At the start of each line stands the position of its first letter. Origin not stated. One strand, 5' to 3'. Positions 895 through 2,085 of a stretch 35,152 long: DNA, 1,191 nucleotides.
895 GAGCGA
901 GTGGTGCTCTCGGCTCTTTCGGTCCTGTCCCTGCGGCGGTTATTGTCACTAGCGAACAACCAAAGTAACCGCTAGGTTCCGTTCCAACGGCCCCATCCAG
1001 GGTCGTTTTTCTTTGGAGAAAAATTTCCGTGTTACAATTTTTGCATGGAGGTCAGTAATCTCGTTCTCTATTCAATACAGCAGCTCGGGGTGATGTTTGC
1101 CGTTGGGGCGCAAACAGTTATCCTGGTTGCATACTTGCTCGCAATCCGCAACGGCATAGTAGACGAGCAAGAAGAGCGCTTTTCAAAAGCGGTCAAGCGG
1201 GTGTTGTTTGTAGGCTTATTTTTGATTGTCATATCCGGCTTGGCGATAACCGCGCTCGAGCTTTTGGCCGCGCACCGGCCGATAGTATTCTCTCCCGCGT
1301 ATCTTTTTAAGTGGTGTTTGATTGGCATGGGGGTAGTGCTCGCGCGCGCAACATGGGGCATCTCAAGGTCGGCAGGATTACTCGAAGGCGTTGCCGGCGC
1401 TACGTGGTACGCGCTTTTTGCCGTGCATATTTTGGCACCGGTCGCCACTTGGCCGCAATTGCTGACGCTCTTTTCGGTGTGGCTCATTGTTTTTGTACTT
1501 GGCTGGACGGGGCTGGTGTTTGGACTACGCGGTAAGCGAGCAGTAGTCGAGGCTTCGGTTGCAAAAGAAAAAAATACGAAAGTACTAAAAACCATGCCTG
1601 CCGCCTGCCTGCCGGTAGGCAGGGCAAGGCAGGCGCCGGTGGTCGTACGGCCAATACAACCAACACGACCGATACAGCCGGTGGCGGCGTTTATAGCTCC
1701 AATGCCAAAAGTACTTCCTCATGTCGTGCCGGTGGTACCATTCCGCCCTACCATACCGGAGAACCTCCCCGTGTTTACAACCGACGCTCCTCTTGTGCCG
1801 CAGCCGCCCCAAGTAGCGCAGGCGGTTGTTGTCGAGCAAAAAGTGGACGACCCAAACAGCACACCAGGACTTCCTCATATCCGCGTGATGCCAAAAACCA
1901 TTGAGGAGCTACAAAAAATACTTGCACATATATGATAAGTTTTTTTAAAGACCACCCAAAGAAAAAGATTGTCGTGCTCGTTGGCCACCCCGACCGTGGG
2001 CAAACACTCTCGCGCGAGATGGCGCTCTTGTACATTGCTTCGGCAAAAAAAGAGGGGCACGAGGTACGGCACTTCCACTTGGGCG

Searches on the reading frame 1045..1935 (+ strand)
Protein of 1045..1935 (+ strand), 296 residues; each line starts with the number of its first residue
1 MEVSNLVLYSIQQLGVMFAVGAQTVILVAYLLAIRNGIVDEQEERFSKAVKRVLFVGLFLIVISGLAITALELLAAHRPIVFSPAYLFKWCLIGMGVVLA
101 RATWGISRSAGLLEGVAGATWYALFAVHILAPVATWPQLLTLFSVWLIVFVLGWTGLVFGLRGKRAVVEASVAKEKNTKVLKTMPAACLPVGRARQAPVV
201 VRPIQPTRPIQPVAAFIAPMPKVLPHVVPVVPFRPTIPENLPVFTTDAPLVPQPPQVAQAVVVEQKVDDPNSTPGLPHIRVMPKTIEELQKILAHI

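Call 12: search_protein_families(library=pfam, proteins=[window:1045-1935:+])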
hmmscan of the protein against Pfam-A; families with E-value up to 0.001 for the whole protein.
window:1045-1935:+ (296 aa): 0 families

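Call 87: find_homologous_proteins(query=window:1045-1932:+, max_evalue=0.00001)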
Query window:1045-1932:+ (296 aa): 68 proteins with E <= 0.00001 among 6108 candidates.
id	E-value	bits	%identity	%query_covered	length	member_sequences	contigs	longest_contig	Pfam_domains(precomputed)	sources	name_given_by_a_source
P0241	1.1e-185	634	100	100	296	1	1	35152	-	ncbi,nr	ncbi:MAG: hypothetical protein Q7S26_00145 [bacterium]|nr:hypothetical protein [bacterium]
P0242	2.0e-127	443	75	100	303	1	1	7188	-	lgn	-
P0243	6.1e-113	395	66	100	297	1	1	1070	-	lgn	-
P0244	8.2e-109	382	65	94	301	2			-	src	-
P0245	1.9e-105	371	66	100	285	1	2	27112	-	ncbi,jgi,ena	-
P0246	2.5e-97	344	62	100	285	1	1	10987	-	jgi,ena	-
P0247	3.0e-59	219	62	55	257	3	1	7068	-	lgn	-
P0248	2.0e-54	203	58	57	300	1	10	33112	-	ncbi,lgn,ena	-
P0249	8.5e-54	201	47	98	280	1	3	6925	-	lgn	-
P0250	1.8e-53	200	42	96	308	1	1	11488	-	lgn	-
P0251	7.9e-53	198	47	97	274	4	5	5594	-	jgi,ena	-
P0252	9.5e-53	198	53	56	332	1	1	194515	-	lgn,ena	-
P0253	2.7e-50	190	56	60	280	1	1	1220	-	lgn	-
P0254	3.2e-49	186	39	95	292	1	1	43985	-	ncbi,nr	ncbi:MAG: hypothetical protein KGH79_00590 [Patescibacteria group bacterium]|nr:hypothetical protein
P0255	1.1e-48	184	40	97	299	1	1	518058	-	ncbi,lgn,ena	-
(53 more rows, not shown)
